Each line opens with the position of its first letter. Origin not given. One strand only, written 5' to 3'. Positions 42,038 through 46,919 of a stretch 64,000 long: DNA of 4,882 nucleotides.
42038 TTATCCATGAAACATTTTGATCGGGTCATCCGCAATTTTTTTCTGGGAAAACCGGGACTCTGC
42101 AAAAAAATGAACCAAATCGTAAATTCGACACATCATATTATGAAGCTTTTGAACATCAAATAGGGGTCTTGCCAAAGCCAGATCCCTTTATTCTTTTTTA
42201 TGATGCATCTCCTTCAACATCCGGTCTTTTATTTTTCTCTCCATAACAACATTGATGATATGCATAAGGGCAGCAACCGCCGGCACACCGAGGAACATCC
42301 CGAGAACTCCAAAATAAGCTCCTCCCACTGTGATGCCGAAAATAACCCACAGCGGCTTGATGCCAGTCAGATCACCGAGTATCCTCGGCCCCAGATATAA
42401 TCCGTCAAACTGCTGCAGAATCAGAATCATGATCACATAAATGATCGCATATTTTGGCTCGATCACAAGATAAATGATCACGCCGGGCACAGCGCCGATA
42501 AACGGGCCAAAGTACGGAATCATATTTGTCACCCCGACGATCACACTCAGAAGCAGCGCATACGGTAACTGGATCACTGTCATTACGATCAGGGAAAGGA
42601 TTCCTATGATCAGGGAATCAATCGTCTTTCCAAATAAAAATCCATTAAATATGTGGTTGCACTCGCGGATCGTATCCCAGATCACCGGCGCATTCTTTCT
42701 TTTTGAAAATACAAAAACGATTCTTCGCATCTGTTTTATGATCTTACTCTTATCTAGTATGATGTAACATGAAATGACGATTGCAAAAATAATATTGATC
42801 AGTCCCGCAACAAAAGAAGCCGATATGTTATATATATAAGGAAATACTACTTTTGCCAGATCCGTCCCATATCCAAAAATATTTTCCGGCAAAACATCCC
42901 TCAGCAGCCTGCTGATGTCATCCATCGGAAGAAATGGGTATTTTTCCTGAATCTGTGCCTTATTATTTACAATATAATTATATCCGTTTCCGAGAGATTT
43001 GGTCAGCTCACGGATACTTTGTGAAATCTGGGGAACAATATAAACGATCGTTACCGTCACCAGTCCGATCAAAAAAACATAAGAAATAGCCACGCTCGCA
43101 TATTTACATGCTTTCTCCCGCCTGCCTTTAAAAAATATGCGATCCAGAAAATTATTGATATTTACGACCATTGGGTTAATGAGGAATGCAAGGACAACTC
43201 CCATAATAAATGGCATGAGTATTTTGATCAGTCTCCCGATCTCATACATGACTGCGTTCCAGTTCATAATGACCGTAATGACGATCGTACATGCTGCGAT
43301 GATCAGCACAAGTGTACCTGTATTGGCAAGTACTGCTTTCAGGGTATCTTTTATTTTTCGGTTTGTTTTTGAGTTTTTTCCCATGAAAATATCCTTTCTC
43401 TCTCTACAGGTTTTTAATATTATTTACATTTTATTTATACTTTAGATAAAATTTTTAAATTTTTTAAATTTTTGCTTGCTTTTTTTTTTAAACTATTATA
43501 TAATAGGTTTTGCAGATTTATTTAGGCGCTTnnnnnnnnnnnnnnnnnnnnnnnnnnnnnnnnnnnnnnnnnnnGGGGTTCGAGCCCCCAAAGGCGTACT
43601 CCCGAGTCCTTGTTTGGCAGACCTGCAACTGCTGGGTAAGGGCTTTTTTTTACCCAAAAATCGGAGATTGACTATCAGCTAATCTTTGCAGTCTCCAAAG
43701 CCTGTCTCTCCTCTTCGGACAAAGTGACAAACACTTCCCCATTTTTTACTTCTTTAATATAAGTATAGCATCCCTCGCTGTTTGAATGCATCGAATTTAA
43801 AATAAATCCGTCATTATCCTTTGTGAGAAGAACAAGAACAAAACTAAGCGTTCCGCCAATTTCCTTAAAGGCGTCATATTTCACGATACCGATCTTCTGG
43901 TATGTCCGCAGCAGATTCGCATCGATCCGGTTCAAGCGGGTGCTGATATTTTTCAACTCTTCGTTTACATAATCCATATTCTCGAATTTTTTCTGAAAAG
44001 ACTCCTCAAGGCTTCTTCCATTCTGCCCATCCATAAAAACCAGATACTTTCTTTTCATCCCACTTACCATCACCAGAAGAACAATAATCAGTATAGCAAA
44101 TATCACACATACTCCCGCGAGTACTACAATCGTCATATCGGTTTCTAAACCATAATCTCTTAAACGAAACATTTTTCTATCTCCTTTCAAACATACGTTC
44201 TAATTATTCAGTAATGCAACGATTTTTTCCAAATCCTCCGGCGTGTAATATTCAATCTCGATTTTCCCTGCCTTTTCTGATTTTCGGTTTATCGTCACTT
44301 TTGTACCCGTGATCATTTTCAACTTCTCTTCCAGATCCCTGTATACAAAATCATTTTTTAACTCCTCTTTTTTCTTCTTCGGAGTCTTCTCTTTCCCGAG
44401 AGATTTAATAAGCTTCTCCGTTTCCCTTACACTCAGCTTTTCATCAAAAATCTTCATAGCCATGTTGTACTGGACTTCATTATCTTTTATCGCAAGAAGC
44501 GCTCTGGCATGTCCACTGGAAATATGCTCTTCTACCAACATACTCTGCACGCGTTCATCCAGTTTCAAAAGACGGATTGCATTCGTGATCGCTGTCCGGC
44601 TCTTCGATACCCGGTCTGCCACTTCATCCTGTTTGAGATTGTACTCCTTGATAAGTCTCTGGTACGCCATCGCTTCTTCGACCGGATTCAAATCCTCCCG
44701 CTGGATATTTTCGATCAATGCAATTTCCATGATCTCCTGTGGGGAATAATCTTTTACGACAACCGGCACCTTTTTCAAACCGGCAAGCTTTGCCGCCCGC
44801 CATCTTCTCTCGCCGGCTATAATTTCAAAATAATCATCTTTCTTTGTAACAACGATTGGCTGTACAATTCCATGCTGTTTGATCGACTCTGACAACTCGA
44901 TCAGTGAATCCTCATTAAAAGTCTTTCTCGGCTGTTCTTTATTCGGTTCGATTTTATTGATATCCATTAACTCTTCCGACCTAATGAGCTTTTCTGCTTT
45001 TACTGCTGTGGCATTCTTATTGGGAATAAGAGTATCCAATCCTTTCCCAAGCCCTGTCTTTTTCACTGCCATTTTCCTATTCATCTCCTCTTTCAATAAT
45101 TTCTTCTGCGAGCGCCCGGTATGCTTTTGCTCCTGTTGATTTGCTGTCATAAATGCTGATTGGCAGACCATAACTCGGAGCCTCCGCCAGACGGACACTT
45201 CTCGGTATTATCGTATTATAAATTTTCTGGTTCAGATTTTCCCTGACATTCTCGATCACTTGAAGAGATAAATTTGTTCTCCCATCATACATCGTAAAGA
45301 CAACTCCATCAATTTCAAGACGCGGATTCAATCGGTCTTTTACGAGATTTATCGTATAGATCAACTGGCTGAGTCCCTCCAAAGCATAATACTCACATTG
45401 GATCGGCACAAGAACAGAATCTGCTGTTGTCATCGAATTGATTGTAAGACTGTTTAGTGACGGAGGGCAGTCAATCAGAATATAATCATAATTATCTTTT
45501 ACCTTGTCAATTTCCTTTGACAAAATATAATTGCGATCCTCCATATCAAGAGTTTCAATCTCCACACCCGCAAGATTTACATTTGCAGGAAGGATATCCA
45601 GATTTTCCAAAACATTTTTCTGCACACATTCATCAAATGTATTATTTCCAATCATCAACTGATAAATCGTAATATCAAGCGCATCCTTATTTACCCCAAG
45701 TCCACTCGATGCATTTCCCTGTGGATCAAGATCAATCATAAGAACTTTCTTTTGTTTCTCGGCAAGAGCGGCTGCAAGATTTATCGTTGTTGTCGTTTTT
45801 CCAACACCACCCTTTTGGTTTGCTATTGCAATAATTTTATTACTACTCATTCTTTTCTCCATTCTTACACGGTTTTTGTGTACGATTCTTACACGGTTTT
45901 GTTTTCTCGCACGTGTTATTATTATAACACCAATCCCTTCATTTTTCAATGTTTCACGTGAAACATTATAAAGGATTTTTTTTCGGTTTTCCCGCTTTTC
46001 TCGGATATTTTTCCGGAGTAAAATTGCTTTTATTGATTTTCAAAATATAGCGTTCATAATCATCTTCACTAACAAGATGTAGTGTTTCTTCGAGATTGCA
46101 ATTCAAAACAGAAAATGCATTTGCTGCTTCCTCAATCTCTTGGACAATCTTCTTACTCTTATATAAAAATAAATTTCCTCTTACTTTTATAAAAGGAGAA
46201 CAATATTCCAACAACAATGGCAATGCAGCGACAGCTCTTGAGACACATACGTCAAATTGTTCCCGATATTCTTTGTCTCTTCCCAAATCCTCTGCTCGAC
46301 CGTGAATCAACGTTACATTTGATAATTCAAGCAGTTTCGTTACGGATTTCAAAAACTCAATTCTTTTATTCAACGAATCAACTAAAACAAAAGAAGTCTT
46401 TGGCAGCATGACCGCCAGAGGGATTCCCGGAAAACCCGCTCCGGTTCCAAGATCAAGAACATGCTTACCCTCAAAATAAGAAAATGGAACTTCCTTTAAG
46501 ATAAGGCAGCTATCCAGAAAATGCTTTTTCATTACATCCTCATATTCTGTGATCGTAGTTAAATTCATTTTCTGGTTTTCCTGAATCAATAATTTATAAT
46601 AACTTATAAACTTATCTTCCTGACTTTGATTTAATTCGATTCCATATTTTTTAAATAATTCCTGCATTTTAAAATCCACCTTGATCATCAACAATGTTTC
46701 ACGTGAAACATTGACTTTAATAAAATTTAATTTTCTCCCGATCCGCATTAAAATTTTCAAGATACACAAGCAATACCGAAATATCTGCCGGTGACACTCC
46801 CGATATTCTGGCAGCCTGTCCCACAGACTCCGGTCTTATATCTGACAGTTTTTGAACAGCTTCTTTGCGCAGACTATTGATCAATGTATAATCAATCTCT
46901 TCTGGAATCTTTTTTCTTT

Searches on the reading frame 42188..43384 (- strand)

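Call 26: search_protein_families(library=pfam, max_evalue=0.001, proteins=[window:42188-43384:-])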
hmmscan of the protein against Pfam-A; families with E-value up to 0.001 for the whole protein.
window:42188-43384:- (398 aa): 1 family
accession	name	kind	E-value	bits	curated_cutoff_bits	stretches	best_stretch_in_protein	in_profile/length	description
PF01594.21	AI-2E_transport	-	2.3e-48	165.5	34.3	1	36-379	5-325/327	AI-2E family transporter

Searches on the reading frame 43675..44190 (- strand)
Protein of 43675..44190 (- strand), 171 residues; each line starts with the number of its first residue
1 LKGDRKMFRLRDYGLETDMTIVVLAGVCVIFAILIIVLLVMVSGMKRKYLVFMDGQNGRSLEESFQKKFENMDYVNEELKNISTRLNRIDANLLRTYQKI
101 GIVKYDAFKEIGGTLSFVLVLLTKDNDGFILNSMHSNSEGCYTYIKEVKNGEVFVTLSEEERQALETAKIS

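Call 26: search_protein_families(library=pfam, max_evalue=0.001, proteins=[window:43675-44190:-])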
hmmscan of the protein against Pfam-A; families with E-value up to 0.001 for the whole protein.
window:43675-44190:- (171 aa): 1 family
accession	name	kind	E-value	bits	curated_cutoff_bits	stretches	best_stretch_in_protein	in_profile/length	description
PF14584.11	DUF4446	-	5.2e-50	169.8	27.4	1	21-168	3-149/150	Protein of unknown function (DUF4446)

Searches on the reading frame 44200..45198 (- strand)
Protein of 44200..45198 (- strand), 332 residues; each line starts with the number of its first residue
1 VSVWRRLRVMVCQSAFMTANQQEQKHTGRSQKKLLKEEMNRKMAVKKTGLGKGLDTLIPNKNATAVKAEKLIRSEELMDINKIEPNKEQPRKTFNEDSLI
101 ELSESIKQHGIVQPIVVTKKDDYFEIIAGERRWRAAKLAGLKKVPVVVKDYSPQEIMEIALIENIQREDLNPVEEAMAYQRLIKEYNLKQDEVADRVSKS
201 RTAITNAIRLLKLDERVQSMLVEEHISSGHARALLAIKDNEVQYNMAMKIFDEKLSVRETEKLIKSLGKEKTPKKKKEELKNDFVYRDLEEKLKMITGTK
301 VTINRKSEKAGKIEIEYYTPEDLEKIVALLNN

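Call 26: search_protein_families(library=pfam, max_evalue=0.001, proteins=[window:44200-45198:-])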
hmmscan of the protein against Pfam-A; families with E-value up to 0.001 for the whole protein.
window:44200-45198:- (332 aa): 3 families
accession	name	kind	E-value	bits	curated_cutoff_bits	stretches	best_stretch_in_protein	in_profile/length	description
PF17762.8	HTH_ParB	-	1.1e-37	128.7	22.6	1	168-267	1-100/102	ParB HTH domain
PF02195.25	ParB_N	-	2.3e-34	117.8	26.3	1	78-166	6-95/95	ParB N-terminal domain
PF23552.2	ParB_C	-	2.3e-07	30.6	23.8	1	287-330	6-49/50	ParB dimerisation domain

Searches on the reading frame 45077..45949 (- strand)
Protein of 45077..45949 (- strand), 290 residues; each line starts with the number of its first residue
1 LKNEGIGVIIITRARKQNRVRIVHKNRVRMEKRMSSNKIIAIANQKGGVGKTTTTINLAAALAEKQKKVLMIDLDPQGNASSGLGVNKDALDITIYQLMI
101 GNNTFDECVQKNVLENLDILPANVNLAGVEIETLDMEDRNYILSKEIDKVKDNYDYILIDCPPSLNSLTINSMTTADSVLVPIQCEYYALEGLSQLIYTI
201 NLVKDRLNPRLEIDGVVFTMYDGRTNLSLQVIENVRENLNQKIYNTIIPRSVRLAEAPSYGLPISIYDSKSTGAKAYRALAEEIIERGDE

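Call 26: search_protein_families(library=pfam, max_evalue=0.001, proteins=[window:45077-45949:-])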
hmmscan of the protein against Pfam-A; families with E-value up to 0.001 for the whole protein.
window:45077-45949:- (290 aa): 9 families
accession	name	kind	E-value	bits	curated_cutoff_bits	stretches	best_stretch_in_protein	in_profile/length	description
PF13614.12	AAA_31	-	1.5e-73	246.9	27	1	38-213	2-177/177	AAA domain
PF01656.29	CbiA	-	7.7e-31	107.1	25.4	1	40-264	1-125/125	CobQ/CobB/MinD/ParA nucleotide binding domain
PF09140.17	MipZ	-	9.7e-14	51.7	20.7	1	39-189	2-135/262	ATPase MipZ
PF06564.18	CBP_BcsQ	-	1.1e-13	51.7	21.3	1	38-282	2-231/234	Cellulose biosynthesis protein BcsQ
PF10609.15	ParA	-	8.3e-12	45.5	27.1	1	37-80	3-46/246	NUBPL iron-transfer P-loop NTPase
PF00142.24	Fer4_NifH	-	1.4e-10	41.5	25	1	45-287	7-247/271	4Fe-4S iron sulfur cluster binding proteins, NifH/frxC family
PF02374.21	ArsA_ATPase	-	1.3e-08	34.9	24.3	1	45-90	8-53/305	Anion-transporting ATPase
PF00448.28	SRP54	-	9.8e-07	29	22.7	0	48-97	11-61/196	SRP54-type protein, GTPase domain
PF07015.17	VirC1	-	0.00056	19.7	24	0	38-75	2-39/231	VirC1 protein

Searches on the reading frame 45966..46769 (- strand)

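Call 26: search_protein_families(library=pfam, max_evalue=0.001, proteins=[window:45966-46769:-])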
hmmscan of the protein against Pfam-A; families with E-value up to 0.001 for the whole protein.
window:45966-46769:- (267 aa): 5 families
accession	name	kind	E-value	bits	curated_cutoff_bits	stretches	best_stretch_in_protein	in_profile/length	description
PF02527.21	GidB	-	1.3e-48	165.2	27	1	51-232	2-176/184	rRNA small subunit methyltransferase G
PF13847.12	Methyltransf_31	-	4.7e-12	46.3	27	1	100-228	3-117/145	Methyltransferase domain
PF13649.12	Methyltransf_25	-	3.8e-06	27.9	27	1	104-179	1-73/97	Methyltransferase domain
PF10294.15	Methyltransf_16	-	9.2e-05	22.7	21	1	82-143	29-88/174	Lysine methyltransferase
PF05175.20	MTS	-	9.9e-05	22.5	23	1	89-176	22-103/170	Methyltransferase small domain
